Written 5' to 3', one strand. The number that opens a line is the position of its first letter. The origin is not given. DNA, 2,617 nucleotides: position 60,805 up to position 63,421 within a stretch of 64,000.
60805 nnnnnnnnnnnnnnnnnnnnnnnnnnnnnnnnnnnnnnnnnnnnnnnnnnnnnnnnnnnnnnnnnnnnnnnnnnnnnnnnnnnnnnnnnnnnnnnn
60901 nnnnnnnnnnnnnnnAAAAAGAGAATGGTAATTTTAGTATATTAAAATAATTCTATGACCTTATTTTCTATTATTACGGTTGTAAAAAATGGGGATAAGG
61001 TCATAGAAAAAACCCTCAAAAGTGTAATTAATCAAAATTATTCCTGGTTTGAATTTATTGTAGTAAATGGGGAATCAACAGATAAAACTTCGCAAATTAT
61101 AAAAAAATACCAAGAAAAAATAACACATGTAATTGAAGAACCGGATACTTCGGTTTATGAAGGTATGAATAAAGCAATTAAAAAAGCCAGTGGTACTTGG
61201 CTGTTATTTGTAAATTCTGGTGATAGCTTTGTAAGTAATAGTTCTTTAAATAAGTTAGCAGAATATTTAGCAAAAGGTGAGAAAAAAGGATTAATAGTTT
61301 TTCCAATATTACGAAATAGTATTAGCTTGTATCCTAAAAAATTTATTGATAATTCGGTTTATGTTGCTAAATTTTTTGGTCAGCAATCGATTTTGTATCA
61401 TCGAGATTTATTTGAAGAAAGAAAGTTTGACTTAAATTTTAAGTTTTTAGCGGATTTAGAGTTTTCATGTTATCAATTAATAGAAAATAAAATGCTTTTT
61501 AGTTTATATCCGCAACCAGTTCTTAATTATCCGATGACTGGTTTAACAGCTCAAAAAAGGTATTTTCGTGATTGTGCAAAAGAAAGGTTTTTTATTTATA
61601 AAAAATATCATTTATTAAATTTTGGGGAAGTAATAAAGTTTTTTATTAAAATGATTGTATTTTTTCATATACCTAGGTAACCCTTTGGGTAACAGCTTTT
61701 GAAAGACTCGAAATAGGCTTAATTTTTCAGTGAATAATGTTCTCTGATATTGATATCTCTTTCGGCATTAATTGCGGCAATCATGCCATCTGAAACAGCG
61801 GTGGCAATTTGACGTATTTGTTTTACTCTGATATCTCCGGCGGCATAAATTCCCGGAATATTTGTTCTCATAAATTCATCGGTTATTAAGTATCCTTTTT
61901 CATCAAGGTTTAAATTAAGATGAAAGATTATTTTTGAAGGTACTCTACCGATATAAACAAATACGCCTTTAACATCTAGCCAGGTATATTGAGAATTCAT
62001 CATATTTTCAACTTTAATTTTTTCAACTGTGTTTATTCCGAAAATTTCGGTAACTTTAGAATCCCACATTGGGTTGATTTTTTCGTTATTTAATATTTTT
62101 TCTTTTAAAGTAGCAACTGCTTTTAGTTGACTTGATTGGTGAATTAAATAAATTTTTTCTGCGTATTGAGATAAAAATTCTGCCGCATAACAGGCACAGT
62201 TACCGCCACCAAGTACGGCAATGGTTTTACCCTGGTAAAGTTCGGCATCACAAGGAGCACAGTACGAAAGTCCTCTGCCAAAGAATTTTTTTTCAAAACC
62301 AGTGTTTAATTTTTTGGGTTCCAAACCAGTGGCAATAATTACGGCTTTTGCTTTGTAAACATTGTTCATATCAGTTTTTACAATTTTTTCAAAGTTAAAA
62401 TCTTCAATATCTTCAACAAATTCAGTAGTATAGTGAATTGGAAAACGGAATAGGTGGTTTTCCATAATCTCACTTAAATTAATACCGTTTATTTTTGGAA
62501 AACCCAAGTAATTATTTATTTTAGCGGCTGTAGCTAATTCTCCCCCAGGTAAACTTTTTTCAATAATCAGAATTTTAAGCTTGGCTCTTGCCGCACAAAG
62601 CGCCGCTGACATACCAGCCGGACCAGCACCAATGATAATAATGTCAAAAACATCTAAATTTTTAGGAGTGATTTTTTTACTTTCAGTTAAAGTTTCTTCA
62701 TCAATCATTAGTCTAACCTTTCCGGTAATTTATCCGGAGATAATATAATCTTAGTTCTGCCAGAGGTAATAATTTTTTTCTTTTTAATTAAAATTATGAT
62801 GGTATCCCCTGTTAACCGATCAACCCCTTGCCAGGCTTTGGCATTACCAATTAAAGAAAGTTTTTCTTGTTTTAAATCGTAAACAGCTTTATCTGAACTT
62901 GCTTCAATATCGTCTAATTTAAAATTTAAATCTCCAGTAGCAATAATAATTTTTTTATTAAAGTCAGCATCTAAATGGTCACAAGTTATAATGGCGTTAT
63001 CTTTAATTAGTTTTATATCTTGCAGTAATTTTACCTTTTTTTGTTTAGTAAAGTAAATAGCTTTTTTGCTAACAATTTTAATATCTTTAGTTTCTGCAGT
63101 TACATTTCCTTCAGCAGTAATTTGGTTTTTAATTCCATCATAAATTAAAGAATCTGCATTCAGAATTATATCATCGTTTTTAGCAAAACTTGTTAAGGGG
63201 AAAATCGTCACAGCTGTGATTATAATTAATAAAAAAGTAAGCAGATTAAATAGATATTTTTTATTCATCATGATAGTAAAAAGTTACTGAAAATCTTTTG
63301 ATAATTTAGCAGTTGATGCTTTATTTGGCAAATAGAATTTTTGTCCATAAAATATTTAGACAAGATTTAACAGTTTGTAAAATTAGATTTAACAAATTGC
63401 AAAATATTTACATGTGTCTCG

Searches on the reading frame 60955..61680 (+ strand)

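Call 97: search_protein_families(library=pfam, proteins=[window:60955-61680:+], max_evalue=0.0001)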
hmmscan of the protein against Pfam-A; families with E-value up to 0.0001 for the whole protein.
window:60955-61680:+ (241 aa): 3 families
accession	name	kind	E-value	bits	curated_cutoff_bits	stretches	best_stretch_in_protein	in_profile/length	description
PF00535.33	Glycos_transf_2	-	2e-20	73.9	23.3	1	5-122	1-120/168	Glycosyl transferase family 2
PF10111.15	Glyco_tranf_2_2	-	1.1e-06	28.8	27.3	1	6-103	2-104/276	Glycosyltransferase like family 2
PF13641.12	Glyco_tranf_2_3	-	2e-05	25.2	27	1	13-110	12-115/230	Glycosyltransferase like family 2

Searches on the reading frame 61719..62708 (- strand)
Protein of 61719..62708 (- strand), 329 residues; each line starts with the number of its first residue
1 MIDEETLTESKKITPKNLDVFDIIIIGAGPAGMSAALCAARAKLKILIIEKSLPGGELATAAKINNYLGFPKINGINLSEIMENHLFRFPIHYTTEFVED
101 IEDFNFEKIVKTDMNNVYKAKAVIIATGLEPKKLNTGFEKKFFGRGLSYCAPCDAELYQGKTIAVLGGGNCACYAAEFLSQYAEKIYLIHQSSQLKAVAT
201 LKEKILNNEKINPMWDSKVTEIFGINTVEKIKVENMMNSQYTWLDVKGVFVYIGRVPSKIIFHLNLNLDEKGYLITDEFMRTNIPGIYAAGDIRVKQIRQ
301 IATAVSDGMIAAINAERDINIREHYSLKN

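Call 97: search_protein_families(library=pfam, proteins=[window:61719-62708:-], max_evalue=0.0001)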
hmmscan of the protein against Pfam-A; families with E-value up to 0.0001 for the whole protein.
window:61719-62708:- (329 aa): 13 families
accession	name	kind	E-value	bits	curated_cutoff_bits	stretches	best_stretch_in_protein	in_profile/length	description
PF07992.20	Pyr_redox_2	-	6.2e-47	160.9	26.1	1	21-308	1-291/291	Pyridine nucleotide-disulphide oxidoreductase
PF13738.12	Pyr_redox_3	-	3.9e-21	76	30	2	87-291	94-305/305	Pyridine nucleotide-disulphide oxidoreductase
PF00070.33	Pyr_redox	-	6.4e-11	43.1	22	1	163-234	2-80/82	Pyridine nucleotide-disulphide oxidoreductase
PF01134.28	GIDA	-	1.6e-10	41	22.1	0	22-52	1-31/391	Glucose inhibited division protein A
PF03486.20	HI0933_like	-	1.6e-08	34.7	50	1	22-52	2-32/244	HI0933-like protein Rossmann domain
PF00890.30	FAD_binding_2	-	2e-08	34.3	20.4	1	22-60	1-40/414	FAD binding domain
PF01946.23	Thi4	-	4.5e-08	33.1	26.2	1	20-56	17-55/235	Thi4 family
PF01266.30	DAO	-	5.2e-08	33.2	27.9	1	22-56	1-37/353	FAD dependent oxidoreductase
PF12831.13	FAD_oxidored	-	1.1e-07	31.9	27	1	22-69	1-48/416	FAD dependent oxidoreductase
PF13450.12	NAD_binding_8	-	1.6e-07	31.9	21.9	1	25-61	1-38/68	NAD(P)-binding Rossmann-like domain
PF05834.18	Lycopene_cycl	-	2.3e-06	27.4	23.4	0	22-52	1-33/380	Lycopene cyclase protein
PF13434.12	Lys_Orn_oxgnase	-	5.9e-06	26.1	21.3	0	111-215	139-242/339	L-lysine 6-monooxygenase/L-ornithine 5-monooxygenase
PF13454.12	NAD_binding_9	-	2.8e-05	24.6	21.8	0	24-59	1-41/155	FAD-NAD(P)-binding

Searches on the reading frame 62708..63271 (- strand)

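Call 97: search_protein_families(library=pfam, proteins=[window:62708-63271:-], max_evalue=0.0001)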
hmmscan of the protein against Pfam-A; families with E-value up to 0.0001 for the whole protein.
window:62708-63271:- (187 aa): 2 families
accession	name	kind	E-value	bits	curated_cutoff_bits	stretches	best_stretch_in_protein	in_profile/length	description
PF03968.19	LptD_N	-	1.8e-13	51.1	20.4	1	38-165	3-112/113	LptA/(LptD N-terminal domain) LPS transport protein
PF06835.18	LptC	-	1.8e-05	24.9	21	1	59-146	80-172/175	Lipopolysaccharide-assembly, LptC-related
